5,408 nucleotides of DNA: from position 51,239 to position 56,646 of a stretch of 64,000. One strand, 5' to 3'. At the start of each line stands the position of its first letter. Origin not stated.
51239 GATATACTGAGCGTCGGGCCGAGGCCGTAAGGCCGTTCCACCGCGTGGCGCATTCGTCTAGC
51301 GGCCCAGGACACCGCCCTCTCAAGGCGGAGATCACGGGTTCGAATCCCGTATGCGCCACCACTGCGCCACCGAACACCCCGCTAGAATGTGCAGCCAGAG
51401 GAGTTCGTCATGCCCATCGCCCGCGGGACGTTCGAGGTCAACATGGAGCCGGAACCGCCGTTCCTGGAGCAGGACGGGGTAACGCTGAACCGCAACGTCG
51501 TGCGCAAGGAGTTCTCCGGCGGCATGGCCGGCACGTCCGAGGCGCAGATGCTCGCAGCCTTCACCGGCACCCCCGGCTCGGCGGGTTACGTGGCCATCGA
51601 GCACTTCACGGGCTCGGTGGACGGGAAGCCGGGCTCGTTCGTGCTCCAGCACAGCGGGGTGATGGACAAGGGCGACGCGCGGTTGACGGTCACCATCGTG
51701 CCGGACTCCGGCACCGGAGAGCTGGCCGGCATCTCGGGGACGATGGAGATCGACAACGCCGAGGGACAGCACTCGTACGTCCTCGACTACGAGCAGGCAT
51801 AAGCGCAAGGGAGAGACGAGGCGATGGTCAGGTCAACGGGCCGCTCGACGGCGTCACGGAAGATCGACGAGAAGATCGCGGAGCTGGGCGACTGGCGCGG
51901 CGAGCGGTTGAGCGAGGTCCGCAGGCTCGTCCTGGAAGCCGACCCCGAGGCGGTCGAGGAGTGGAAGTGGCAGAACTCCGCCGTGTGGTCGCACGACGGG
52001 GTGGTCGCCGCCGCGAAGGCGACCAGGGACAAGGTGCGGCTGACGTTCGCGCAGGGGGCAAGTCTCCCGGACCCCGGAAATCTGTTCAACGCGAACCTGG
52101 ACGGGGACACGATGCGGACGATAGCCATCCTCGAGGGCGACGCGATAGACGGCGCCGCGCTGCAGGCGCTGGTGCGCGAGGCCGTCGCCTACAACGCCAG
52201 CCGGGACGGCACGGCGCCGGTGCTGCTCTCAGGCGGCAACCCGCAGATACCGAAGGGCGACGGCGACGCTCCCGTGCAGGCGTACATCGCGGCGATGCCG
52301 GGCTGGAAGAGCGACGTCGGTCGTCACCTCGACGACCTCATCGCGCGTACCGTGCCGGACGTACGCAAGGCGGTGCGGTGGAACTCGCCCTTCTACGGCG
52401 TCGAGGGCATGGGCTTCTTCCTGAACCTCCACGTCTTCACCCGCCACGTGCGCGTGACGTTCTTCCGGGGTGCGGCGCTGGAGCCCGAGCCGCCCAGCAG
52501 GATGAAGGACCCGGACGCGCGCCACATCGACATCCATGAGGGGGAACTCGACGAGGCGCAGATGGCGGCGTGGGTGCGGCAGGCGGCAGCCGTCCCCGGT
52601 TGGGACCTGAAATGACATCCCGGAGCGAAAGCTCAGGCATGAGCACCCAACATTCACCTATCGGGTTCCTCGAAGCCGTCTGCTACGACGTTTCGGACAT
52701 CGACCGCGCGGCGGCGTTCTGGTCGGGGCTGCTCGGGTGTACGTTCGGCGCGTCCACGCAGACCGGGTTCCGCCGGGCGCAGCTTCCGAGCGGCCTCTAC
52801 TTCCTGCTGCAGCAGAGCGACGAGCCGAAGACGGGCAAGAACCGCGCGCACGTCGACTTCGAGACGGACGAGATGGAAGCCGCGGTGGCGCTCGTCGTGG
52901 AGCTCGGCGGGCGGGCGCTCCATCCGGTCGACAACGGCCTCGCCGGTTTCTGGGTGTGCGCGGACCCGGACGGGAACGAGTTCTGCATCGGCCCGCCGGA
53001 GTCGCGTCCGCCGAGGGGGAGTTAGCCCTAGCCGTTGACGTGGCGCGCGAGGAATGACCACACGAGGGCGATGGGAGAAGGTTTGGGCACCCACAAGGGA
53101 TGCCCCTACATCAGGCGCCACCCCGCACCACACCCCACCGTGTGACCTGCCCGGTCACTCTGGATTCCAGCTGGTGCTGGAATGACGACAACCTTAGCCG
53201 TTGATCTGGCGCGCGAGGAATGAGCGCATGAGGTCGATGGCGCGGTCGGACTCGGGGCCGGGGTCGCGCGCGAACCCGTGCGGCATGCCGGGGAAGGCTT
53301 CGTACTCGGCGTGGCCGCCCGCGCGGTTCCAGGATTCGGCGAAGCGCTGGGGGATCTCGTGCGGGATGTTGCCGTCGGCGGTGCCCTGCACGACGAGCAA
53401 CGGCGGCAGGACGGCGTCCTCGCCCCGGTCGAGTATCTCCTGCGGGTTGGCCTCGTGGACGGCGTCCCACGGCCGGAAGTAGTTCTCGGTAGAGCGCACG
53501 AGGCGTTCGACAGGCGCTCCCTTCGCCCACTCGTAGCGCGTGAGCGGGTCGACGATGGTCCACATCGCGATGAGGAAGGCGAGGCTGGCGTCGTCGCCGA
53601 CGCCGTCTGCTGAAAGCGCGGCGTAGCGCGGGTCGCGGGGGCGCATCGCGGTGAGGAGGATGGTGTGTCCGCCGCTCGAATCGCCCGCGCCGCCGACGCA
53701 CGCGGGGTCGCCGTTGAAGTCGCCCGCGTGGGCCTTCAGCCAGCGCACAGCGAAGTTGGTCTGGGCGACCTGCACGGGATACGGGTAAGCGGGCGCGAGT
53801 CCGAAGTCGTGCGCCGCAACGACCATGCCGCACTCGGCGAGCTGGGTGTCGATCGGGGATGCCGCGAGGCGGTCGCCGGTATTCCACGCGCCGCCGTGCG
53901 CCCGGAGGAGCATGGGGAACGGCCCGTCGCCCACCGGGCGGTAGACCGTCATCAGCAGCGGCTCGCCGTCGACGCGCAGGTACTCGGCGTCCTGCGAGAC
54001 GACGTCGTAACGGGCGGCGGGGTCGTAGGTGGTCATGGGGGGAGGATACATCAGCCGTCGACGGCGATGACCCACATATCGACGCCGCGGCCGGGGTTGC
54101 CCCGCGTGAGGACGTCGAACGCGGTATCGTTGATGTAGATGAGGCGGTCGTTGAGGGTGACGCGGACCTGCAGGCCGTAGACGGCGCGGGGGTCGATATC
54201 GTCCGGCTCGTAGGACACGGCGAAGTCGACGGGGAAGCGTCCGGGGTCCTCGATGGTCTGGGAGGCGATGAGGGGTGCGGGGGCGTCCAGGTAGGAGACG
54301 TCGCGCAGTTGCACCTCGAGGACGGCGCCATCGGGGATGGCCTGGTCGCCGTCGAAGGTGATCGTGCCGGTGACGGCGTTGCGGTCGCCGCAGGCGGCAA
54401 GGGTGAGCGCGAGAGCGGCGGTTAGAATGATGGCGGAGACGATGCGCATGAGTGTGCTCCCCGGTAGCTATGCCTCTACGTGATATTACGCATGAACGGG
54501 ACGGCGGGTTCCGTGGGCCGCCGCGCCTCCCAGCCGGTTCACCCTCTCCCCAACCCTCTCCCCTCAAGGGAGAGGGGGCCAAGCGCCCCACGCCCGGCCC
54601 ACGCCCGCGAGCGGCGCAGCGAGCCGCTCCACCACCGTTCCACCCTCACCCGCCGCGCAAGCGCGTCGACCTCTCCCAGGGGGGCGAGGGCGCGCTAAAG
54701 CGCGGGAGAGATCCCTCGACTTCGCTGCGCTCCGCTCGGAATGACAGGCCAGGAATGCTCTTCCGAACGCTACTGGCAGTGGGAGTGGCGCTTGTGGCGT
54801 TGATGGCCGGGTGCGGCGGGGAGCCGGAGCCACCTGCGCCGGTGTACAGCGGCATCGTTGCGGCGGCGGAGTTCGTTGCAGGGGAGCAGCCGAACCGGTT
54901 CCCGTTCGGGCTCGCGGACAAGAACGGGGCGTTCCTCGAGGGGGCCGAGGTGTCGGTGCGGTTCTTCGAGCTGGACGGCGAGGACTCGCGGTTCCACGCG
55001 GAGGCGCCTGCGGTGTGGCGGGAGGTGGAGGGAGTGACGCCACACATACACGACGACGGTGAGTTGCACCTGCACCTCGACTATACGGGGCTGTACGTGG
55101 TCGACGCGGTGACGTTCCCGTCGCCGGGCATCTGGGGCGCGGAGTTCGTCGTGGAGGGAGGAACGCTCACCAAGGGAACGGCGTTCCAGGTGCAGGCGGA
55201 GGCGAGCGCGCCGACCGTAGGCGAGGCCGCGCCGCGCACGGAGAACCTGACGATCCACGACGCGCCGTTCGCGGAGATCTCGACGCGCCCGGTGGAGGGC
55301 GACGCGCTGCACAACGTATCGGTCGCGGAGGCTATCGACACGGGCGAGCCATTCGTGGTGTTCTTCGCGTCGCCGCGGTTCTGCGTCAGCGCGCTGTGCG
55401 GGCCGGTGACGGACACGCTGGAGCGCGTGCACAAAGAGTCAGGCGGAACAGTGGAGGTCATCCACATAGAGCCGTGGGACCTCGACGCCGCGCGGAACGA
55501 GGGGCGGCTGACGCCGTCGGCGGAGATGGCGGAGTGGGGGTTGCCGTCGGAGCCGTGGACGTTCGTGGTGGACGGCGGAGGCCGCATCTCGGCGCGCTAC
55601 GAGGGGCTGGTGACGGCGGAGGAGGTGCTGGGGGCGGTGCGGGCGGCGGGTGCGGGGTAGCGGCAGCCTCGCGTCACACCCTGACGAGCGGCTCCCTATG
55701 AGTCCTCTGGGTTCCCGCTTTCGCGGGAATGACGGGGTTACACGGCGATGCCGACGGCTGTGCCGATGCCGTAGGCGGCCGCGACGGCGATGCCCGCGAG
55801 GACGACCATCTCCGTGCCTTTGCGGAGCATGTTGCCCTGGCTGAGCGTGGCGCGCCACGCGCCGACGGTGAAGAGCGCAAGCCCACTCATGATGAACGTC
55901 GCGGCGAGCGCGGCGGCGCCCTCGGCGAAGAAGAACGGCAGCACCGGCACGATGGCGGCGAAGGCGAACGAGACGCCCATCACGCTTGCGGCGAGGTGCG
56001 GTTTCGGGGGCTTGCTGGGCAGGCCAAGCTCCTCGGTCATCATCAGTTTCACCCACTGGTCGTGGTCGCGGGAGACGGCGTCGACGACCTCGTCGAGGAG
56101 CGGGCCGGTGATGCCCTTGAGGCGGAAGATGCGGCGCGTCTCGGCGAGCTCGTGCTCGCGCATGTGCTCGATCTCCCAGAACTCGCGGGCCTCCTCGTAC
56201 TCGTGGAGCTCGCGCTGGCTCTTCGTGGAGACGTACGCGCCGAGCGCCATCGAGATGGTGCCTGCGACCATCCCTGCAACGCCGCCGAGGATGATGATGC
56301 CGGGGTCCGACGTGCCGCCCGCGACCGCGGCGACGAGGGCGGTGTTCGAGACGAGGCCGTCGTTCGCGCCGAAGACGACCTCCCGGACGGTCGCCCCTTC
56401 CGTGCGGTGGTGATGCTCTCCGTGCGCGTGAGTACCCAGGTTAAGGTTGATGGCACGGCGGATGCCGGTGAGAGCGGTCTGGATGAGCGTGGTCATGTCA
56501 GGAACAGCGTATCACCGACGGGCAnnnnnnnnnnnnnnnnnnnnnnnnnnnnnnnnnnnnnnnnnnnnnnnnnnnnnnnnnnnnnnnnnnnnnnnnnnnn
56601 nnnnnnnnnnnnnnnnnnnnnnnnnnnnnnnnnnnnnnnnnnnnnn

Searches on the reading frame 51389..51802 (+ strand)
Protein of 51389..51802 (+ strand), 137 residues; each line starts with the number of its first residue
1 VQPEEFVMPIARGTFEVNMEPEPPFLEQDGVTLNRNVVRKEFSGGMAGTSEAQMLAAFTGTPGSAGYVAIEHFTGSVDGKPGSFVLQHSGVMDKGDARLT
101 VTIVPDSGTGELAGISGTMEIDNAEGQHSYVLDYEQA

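Call 27: search_protein_families(library=pfam, proteins=[window:51389-51802:+])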
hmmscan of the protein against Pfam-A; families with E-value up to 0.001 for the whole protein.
window:51389-51802:+ (137 aa): 1 family
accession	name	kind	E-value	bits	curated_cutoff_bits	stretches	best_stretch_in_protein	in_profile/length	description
PF11528.13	DUF3224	-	9e-43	145.5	25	1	11-134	1-126/126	Protein of unknown function (DUF3224)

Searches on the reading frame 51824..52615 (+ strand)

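Call 27: search_protein_families(library=pfam, proteins=[window:51824-52615:+])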
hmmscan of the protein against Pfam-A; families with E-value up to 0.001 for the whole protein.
window:51824-52615:+ (263 aa): 2 families
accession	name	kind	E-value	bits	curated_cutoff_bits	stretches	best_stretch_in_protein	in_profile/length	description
PF08818.16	DUF1801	-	1e-33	116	27.2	2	25-121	1-85/85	Domain of unknown function (DU1801)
PF18899.5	DUF5655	-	3.2e-06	27.6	24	0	167-253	17-104/109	Domain of unknown function (DUF5655)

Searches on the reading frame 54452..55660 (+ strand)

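Call 31: search_protein_families(library=pfam, proteins=[window:54452-55660:+], max_evalue=0.01)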
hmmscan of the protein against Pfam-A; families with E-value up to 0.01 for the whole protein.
window:54452-55660:+ (402 aa): 1 family
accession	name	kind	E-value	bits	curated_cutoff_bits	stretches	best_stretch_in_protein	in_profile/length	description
PF13098.12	Thioredoxin_2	-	0.0074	17.1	27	0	296-393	3-101/104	Thioredoxin-like domain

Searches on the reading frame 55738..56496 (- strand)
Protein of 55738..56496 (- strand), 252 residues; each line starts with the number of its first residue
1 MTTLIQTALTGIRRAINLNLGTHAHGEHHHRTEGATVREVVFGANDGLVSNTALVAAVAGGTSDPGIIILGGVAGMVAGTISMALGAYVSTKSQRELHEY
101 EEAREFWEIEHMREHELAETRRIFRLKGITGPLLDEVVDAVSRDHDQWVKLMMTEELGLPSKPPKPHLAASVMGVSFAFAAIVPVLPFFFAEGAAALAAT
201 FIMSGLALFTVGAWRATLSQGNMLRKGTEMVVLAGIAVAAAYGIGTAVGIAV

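Call 31: search_protein_families(library=pfam, proteins=[window:55738-56496:-], max_evalue=0.01)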
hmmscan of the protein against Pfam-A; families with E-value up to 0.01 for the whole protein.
window:55738-56496:- (252 aa): 1 family
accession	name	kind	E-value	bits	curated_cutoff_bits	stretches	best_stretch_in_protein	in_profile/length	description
PF01988.24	VIT1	-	2.7e-63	214.1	28.1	1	37-246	1-214/214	VIT family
